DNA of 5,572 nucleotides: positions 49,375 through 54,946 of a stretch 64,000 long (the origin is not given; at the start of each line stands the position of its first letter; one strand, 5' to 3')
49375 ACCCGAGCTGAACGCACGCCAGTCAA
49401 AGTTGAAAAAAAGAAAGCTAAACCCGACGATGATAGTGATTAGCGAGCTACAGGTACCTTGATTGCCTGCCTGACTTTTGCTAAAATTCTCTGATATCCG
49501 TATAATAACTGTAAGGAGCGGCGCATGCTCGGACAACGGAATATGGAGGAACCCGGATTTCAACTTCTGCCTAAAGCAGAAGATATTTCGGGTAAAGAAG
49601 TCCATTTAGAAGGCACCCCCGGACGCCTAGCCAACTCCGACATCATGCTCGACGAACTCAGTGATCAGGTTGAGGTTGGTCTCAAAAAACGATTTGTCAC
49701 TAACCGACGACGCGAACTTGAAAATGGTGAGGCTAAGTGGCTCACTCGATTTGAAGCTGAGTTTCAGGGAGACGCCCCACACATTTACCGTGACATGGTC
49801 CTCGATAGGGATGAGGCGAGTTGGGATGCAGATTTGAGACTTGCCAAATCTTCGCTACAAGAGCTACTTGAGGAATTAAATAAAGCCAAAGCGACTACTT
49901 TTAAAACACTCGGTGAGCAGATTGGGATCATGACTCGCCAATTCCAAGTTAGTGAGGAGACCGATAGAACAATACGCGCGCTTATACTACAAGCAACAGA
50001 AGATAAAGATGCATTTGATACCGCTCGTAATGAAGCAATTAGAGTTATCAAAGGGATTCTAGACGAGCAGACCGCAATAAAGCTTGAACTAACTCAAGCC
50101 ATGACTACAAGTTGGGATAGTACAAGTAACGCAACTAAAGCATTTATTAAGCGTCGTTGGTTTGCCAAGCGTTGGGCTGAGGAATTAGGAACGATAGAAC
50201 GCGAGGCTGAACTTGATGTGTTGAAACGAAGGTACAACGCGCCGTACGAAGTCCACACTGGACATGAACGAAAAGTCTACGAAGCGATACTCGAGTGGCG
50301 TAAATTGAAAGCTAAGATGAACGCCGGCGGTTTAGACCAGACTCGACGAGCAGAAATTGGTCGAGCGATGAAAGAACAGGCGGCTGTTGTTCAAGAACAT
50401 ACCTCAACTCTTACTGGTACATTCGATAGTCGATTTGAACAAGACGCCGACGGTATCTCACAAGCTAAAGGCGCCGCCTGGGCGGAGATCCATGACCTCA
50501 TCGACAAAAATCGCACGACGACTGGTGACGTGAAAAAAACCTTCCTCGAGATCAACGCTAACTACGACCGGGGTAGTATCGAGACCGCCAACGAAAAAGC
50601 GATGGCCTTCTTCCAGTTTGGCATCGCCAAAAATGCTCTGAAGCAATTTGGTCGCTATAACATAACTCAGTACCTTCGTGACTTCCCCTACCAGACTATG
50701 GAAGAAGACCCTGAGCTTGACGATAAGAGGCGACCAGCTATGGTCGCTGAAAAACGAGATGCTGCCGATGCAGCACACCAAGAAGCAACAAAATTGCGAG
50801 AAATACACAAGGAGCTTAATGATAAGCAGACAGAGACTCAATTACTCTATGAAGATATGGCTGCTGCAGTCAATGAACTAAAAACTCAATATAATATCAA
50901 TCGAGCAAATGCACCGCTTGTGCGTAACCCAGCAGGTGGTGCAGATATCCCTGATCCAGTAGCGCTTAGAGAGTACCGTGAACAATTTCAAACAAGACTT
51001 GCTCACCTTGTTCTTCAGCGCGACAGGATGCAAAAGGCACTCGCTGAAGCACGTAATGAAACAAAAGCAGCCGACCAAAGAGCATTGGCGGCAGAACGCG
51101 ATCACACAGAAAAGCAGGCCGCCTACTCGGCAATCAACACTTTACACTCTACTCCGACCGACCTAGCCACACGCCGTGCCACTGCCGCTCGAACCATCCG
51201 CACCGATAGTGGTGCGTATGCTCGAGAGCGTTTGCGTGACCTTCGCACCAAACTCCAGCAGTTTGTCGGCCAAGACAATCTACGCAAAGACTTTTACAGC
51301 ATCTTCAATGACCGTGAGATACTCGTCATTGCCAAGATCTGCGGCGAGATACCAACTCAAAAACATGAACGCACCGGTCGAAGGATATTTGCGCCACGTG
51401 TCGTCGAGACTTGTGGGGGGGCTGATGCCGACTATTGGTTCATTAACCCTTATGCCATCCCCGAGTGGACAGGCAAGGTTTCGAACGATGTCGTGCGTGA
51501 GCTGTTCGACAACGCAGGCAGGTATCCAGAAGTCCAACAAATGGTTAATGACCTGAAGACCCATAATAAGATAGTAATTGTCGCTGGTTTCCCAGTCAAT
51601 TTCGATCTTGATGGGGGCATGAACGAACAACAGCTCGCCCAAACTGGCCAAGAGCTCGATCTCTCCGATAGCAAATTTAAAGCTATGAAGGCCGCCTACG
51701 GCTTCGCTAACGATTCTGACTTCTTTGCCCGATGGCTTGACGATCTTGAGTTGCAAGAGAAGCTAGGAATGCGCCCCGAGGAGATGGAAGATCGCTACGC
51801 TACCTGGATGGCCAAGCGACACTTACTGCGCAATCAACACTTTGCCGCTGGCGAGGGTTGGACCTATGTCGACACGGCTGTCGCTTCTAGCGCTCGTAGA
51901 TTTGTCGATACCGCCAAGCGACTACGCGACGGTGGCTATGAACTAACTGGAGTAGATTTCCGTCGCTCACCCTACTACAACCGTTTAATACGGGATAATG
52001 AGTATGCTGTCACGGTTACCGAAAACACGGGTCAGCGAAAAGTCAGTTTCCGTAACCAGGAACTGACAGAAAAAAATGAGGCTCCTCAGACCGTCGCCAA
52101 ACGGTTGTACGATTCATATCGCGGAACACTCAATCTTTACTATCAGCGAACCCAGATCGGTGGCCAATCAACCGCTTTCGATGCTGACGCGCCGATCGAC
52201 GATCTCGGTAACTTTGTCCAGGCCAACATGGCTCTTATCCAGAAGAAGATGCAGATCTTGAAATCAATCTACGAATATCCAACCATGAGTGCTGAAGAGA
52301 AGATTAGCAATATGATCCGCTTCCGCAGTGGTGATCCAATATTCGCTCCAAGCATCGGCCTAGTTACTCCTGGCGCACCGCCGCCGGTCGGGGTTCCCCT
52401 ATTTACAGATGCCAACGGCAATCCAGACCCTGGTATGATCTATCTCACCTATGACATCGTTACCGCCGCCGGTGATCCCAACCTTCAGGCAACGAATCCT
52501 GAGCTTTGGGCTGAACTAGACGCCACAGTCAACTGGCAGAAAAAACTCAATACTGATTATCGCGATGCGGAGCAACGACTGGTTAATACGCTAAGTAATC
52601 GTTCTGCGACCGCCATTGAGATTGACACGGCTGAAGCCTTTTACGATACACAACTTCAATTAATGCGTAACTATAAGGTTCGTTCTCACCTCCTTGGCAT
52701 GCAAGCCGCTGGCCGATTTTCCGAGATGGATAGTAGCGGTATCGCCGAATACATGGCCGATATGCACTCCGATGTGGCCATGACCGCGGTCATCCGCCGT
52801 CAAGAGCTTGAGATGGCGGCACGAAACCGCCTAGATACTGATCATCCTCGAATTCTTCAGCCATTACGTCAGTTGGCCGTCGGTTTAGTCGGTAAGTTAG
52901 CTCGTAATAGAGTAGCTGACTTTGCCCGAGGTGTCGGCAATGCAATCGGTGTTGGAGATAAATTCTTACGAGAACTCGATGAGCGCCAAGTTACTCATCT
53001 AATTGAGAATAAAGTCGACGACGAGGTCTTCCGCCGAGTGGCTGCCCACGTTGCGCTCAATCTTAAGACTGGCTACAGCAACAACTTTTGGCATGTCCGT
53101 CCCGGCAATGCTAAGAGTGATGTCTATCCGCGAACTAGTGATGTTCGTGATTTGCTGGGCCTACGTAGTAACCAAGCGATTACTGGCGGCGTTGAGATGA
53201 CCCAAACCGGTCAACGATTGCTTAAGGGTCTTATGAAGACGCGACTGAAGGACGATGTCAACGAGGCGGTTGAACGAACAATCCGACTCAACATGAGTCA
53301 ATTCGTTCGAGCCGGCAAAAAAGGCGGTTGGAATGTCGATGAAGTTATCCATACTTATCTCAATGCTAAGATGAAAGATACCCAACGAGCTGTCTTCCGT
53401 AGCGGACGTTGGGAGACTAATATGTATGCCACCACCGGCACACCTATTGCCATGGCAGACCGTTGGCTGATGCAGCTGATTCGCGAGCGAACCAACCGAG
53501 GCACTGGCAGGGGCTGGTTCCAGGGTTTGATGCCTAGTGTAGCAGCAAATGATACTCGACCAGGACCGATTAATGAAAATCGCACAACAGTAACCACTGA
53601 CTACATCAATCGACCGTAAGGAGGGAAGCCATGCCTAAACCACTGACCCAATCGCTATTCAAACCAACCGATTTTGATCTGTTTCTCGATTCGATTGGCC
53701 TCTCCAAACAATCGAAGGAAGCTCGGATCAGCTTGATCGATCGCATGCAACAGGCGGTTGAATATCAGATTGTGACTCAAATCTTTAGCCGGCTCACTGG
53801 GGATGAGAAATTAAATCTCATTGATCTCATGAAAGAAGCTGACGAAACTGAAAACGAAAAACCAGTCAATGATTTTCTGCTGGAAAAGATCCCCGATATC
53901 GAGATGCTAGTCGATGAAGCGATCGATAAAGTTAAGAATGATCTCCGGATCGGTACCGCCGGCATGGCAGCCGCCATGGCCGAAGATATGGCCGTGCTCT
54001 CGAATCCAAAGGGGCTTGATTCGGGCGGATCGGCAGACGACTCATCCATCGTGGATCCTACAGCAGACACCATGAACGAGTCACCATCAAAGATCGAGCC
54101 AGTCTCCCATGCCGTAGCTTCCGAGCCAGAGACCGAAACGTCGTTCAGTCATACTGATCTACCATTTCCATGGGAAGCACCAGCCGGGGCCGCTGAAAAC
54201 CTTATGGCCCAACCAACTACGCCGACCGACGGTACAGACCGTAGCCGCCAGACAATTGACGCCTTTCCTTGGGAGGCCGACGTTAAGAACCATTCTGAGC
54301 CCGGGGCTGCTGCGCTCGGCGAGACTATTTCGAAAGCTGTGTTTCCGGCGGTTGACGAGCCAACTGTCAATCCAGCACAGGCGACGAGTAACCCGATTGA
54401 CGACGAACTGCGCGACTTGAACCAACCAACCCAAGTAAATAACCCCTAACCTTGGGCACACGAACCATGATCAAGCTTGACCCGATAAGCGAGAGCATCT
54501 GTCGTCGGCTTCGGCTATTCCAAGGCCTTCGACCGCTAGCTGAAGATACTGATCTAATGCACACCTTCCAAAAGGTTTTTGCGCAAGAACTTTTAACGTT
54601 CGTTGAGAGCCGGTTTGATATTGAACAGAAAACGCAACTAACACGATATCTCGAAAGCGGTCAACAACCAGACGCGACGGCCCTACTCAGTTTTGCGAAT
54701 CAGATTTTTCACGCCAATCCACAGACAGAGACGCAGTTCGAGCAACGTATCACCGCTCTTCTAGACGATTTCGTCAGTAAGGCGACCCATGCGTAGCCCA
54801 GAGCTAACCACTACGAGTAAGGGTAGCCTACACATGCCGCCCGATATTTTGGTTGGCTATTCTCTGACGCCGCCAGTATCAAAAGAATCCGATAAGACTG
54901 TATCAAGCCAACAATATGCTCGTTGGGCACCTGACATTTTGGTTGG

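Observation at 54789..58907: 1372-aa membrane-anchored coiled-coil protein with duplicated N-terminal motif and a C-terminal domain carrying a Rossmann-like string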

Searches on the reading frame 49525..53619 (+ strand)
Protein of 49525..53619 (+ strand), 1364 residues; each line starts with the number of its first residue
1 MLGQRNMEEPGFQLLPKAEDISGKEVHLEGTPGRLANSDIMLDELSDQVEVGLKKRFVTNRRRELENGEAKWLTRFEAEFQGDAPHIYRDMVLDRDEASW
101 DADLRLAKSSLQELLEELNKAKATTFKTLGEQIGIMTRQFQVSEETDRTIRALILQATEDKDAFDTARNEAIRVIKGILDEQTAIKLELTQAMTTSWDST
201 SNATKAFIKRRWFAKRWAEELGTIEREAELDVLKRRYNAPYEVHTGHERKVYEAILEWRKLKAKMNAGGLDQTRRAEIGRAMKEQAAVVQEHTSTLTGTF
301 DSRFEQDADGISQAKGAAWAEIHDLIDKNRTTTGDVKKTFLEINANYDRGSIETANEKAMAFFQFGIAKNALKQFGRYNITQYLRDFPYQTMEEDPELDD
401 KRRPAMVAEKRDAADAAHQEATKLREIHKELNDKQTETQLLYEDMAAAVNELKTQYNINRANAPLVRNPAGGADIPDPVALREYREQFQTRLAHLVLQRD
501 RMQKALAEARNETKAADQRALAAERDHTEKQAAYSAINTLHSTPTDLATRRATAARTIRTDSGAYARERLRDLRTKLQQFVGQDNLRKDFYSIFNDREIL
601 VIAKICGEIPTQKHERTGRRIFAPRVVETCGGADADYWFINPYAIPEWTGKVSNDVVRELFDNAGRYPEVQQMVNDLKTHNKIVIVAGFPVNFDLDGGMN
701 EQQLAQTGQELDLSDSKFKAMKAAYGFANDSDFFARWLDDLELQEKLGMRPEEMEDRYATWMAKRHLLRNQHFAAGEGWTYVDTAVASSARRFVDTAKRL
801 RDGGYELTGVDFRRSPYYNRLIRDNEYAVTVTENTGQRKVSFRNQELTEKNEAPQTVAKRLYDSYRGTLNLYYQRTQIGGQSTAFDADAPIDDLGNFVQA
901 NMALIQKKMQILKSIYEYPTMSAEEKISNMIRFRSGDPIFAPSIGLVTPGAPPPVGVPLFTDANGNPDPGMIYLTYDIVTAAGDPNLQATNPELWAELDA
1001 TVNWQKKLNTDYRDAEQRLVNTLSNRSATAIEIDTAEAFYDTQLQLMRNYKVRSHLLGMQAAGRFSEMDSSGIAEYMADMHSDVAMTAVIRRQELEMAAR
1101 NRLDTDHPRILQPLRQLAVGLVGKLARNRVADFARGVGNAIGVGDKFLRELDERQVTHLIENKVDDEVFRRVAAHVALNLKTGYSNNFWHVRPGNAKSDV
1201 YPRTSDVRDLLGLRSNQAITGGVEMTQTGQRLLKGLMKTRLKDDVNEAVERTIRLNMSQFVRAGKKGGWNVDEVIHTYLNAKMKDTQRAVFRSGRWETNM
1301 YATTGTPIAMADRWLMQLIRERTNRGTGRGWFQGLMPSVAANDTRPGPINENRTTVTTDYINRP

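Call 7: search_protein_families(library=pfam, proteins=[window:49525-53619:+], max_evalue=0.01)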
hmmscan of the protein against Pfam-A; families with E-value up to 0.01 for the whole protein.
window:49525-53619:+ (1364 aa): 0 families

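Call 16: search_protein_families(library=ncbifam, proteins=[window:49525-53619:+], max_evalue=0.01)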
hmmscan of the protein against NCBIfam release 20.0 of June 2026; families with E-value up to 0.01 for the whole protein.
window:49525-53619:+ (1364 aa): 0 families

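Call 46: search_protein_families(library=phrogs, proteins=[window:49525-53619:+], max_evalue=0.01)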
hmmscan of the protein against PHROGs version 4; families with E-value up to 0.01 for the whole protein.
window:49525-53619:+ (1364 aa): 0 families

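Call 71: search_solved_structures(query=window:49525-53619:+, max_evalue=0.1)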
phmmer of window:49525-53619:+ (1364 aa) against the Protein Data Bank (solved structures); distinct sequences matched with E-value up to 0.1: 0.

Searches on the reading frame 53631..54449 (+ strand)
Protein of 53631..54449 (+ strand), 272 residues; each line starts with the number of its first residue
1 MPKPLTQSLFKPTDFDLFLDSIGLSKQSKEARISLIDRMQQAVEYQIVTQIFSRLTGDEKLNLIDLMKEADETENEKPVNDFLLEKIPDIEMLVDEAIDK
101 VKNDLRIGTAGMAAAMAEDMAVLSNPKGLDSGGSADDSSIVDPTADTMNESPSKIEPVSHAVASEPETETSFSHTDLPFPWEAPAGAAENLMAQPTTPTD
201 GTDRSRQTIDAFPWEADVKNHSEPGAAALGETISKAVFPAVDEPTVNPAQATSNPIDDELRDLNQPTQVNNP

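Call 7: search_protein_families(library=pfam, proteins=[window:53631-54449:+], max_evalue=0.01)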
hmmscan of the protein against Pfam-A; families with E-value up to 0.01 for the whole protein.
window:53631-54449:+ (272 aa): 0 families

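Call 16: search_protein_families(library=ncbifam, proteins=[window:53631-54449:+], max_evalue=0.01)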
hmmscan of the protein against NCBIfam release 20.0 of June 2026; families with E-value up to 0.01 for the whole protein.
window:53631-54449:+ (272 aa): 0 families

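Call 46: search_protein_families(library=phrogs, proteins=[window:53631-54449:+], max_evalue=0.01)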
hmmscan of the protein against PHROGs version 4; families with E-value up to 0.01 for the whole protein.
window:53631-54449:+ (272 aa): 1 family
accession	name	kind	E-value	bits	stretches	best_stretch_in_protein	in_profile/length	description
phrog_14308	-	unknown function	0.0074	17.5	0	39-110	1-69/80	-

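Call 74: search_protein_families(library=pfam, proteins=[window:53631-54449:+], max_evalue=5)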
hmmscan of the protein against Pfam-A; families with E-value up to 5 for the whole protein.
window:53631-54449:+ (272 aa): 1 family
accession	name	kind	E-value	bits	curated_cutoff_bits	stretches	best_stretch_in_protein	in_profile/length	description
PF18908.5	DUF5663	-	0.063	14.3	23.7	1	20-102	3-81/84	Protein of unknown function (DUF5663)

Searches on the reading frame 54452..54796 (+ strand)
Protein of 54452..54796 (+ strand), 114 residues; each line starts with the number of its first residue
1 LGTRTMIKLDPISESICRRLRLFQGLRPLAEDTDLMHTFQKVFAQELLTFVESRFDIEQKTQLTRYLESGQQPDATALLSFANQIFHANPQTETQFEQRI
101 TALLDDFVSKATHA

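Call 7: search_protein_families(library=pfam, proteins=[window:54452-54796:+], max_evalue=0.01)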
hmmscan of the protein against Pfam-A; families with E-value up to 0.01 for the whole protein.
window:54452-54796:+ (114 aa): 0 families

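Call 16: search_protein_families(library=ncbifam, proteins=[window:54452-54796:+], max_evalue=0.01)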
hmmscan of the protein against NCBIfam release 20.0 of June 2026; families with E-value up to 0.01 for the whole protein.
window:54452-54796:+ (114 aa): 0 families

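Call 46: search_protein_families(library=phrogs, proteins=[window:54452-54796:+], max_evalue=0.01)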
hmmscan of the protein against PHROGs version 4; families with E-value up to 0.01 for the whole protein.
window:54452-54796:+ (114 aa): 0 families

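Call 74: search_protein_families(library=pfam, proteins=[window:54467-54796:+], max_evalue=5)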
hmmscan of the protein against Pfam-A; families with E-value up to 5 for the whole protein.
window:54467-54796:+ (109 aa): 1 family
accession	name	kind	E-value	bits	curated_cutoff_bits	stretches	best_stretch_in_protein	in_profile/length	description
PF22108.1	TFIIB_C_2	-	0.043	14.8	26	1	13-79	20-84/106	Transcription factor IIB C-terminal module 2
